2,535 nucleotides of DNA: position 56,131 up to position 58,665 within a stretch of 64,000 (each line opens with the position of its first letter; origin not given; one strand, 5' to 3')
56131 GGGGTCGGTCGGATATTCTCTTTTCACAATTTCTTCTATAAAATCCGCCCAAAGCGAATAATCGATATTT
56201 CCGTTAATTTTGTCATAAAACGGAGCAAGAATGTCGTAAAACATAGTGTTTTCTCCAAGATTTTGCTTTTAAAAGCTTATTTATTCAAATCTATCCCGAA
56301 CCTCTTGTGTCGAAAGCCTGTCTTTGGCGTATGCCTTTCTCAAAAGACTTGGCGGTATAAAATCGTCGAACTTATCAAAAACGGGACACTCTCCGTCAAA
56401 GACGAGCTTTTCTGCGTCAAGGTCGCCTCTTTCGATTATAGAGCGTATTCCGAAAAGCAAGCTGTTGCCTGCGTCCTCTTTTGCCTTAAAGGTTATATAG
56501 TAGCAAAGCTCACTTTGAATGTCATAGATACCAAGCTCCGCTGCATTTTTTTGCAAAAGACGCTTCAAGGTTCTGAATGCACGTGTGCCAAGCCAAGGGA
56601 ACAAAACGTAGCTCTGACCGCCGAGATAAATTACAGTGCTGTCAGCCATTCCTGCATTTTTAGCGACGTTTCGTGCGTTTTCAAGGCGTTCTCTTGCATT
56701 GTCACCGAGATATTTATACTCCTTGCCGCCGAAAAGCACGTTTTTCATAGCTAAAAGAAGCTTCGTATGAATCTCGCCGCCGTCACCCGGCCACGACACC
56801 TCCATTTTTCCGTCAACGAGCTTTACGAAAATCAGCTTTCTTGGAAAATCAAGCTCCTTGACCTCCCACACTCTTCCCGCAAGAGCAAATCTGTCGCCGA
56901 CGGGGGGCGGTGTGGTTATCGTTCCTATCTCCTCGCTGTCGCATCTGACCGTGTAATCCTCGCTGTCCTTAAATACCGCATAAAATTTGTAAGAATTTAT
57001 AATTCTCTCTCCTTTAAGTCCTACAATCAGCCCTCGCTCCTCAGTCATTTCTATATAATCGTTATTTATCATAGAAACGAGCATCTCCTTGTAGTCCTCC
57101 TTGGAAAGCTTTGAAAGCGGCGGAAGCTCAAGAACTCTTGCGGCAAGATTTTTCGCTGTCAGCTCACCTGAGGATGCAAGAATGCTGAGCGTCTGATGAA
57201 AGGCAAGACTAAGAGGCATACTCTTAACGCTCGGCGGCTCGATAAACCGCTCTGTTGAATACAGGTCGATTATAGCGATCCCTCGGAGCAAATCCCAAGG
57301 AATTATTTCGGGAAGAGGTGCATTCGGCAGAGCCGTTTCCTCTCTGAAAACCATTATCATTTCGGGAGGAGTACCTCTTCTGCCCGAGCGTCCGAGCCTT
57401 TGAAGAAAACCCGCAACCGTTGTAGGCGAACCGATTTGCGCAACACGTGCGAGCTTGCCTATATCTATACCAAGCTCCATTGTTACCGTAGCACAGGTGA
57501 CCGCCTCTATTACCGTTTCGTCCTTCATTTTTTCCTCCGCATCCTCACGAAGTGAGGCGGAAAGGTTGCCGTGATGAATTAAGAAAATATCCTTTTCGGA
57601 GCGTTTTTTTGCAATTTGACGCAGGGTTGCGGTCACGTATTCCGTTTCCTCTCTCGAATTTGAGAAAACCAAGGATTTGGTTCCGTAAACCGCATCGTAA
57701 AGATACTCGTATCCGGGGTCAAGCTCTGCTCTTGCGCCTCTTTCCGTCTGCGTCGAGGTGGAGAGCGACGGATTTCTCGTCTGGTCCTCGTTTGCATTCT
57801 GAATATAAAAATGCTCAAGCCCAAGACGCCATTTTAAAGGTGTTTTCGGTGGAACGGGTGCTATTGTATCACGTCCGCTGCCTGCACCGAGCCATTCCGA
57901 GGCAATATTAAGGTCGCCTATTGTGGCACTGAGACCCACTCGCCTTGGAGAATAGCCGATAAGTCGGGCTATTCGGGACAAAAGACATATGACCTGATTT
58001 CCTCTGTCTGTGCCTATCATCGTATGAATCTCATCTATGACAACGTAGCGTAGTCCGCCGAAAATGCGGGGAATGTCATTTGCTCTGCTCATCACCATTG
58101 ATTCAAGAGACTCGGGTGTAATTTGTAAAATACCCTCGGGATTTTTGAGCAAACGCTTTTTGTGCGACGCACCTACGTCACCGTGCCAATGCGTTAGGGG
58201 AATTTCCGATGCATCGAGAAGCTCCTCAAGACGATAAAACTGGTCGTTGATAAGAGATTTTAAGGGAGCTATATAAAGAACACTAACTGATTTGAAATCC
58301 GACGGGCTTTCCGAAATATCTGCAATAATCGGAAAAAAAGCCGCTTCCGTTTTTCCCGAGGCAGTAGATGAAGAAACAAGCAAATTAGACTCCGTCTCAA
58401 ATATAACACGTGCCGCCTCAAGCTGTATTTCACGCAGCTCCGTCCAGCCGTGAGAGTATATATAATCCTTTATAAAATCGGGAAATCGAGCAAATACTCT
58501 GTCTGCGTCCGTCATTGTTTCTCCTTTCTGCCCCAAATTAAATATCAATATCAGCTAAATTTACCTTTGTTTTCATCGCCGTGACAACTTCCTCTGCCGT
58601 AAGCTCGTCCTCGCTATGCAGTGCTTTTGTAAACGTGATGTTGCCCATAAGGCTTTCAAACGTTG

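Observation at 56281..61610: Shango-like three-gene module (TerB-N/TerB-C protein + DUF2791/BrxD-like ATPase + Lhr/BrxHI-like DEAH helicase) embedded in a housekeeping neighbourhood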

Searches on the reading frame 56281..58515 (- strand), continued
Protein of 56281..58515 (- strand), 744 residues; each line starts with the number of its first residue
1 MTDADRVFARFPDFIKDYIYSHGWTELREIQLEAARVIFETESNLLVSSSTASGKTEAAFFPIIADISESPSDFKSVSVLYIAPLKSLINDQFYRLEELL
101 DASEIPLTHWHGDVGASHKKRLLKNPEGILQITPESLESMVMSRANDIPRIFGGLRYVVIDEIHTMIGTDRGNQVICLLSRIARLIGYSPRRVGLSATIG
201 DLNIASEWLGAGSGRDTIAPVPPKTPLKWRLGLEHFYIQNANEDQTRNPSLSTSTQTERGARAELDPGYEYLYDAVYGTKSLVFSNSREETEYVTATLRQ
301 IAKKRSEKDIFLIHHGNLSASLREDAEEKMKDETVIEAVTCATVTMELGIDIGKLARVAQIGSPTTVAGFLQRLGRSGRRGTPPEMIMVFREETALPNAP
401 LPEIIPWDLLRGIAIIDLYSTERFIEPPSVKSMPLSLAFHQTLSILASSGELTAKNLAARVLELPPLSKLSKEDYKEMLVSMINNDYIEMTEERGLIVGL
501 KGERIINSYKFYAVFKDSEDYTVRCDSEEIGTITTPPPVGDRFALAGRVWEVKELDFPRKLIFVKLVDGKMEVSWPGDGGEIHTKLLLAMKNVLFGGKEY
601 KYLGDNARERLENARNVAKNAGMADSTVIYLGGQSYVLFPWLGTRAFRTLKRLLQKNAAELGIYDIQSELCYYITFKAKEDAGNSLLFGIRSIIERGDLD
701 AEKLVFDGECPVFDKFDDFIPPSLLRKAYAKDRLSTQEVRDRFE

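Call 53: search_solved_structures(query=A2, max_evalue=1e-10, show_alignments=3)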
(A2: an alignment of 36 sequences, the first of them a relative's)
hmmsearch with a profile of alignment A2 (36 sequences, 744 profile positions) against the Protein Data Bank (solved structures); distinct sequences matched with E-value up to 1e-10: 28.
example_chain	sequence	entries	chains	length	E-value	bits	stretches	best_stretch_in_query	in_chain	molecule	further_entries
5v9x_A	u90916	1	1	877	3.4e-30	107.9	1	30-220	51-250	ATP-dependent DNA helicase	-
7lhl_A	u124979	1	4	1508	2.4e-29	105.1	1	30-220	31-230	ATP-dependent DNA helicase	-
6znp_A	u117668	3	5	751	2.6e-29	104.9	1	15-390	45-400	Uncharacterized ATP-dependent helicase YprA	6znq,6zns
4f92_B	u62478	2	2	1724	3.4e-29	104.6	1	22-209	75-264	U5 small nuclear ribonucleoprotein 200 kDa helicase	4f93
6qdv_B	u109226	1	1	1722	3.4e-29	104.6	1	22-209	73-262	U5 small nuclear ribonucleoprotein 200 kDa helicase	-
4f91_B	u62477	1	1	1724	3.4e-29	104.6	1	22-209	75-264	U5 small nuclear ribonucleoprotein 200 kDa helicase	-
5urj_A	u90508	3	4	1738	3.5e-29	104.5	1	22-209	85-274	U5 small nuclear ribonucleoprotein 200 kDa helicase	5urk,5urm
4kit_B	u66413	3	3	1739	3.5e-29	104.5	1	22-209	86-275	U5 small nuclear ribonucleoprotein 200 kDa helicase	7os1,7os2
6s8q_B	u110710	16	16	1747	3.5e-29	104.5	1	22-209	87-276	U5 small nuclear ribonucleoprotein 200 kDa helicase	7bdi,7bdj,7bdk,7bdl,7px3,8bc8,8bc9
6s9i_B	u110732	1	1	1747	3.9e-29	104.4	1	22-209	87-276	U5 small nuclear ribonucleoprotein 200 kDa helicase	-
6s8o_B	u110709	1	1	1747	4.7e-29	104.1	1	22-209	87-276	U5 small nuclear ribonucleoprotein 200 kDa helicase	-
3jcr_C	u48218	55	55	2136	7.1e-29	103.5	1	22-209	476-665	hBrr2 | U5 small nuclear ribonucleoprotein 200 kDa helicase | Brr2, U5 small nuclear ribonucleoprotein 200 kDa helicase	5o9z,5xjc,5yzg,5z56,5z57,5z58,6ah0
7zpq_CA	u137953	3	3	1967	2.6e-27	98.4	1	26-214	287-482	SLH1 isoform 1 | RQC trigger complex helicase SLH1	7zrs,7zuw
8alz_B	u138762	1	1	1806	2.6e-26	95.1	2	18-210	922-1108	Activating signal cointegrator 1 complex subunit 3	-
6qv3_A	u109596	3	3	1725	8e-26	93.4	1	26-209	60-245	Pre-mRNA splicing helicase-like protein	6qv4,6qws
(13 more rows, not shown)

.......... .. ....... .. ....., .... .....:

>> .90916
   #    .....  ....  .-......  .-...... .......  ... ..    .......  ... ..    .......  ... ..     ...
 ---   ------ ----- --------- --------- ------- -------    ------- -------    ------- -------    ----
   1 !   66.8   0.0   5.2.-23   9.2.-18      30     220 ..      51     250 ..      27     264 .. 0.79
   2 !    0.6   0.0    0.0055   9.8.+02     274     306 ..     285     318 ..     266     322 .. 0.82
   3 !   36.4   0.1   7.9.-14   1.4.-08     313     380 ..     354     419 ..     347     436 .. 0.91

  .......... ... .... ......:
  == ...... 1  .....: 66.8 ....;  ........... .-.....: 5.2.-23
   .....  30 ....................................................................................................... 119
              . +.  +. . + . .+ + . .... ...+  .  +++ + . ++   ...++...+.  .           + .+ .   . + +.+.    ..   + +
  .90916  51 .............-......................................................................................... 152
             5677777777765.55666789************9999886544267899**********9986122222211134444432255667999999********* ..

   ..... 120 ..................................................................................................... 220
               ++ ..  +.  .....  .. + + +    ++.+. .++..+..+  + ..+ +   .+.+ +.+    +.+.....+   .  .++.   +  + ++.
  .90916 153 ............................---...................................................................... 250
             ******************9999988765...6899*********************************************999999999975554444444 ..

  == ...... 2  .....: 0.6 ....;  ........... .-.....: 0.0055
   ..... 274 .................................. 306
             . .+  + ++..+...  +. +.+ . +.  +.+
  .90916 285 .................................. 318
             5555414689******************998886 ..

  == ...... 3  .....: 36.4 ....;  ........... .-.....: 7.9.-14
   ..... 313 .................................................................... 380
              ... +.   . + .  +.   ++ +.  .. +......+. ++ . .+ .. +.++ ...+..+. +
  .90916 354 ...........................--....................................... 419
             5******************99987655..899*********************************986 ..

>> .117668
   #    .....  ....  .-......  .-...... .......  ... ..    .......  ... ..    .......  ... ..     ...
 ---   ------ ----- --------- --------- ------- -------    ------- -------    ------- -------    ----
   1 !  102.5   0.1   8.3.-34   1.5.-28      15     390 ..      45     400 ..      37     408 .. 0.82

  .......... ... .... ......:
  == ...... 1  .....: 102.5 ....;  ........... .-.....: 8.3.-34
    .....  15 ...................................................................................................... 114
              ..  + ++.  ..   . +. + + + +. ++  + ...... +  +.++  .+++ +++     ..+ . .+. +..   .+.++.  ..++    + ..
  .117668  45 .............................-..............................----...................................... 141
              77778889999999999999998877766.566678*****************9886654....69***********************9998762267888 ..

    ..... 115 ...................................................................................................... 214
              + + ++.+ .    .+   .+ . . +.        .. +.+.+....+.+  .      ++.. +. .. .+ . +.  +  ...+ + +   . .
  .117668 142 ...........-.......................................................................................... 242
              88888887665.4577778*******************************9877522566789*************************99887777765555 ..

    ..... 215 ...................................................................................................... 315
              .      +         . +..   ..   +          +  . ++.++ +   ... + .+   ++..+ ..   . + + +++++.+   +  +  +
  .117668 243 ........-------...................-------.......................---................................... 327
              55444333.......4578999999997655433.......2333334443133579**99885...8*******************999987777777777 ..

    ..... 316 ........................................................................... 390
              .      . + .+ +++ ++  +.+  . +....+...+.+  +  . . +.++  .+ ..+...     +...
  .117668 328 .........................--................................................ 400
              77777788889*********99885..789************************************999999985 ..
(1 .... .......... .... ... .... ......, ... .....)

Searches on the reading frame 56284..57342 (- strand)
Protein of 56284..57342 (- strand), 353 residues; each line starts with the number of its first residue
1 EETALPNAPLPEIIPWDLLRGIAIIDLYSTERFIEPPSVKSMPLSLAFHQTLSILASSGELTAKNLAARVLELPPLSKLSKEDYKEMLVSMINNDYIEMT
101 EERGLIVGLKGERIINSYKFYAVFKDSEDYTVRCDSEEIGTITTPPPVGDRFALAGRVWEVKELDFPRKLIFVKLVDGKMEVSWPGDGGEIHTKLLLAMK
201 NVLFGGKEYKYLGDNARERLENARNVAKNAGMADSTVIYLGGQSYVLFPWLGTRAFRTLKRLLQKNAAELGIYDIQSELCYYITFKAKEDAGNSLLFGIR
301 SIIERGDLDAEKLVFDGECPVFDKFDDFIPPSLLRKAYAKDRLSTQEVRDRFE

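Call 52: search_protein_families(library=pfam, proteins=[window:56284-57342:-], max_evalue=10)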
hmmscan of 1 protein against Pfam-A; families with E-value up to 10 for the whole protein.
seq(353 aa): 1 family
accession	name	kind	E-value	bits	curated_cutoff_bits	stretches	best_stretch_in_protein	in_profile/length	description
PF19306.5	WH_Lhr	-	0.093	12.5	27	1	148-165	135-152/168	Large helicase-related protein, winged helix domain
